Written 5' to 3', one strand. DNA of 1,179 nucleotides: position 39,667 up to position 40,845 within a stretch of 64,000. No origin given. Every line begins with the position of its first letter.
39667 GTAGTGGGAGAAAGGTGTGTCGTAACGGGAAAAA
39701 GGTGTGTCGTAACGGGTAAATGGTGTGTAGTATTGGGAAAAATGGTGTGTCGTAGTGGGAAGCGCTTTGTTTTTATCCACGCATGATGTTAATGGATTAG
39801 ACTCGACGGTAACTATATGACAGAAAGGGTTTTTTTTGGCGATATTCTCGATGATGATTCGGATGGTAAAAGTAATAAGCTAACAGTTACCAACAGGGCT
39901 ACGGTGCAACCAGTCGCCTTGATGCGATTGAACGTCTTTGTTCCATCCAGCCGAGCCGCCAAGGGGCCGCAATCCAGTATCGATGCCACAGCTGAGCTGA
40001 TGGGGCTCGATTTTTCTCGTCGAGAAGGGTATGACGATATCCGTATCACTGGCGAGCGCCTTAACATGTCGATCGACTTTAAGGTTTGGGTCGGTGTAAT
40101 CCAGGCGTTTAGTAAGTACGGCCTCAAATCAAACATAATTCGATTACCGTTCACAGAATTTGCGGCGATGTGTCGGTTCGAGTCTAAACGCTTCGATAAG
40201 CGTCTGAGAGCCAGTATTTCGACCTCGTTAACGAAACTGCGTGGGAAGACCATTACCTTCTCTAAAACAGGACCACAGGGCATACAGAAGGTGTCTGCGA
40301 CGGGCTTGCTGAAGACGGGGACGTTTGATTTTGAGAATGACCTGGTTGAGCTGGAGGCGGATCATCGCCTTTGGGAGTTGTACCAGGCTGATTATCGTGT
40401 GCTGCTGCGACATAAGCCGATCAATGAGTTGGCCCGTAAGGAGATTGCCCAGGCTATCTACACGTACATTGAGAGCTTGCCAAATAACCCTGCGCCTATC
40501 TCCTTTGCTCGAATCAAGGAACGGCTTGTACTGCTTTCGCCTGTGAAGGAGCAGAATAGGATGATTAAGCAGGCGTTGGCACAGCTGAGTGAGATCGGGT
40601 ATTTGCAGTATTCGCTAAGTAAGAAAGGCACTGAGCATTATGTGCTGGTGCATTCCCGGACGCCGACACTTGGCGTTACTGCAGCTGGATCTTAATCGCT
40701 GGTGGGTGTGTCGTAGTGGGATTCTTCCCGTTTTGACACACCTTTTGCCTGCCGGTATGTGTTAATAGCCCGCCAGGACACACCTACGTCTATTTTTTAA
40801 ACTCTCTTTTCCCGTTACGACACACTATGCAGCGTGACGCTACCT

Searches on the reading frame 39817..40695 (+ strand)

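Call 85: search_protein_families(library=pfam, proteins=[window:39817-40695:+], max_evalue=0.01)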
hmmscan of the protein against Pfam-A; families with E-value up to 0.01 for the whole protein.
window:39817-40695:+ (292 aa): 1 family
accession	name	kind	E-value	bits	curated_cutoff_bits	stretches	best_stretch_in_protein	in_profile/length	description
PF01051.27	Rep3_N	-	0.00031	21.6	22.4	1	104-218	36-140/141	Initiator Replication protein, WH1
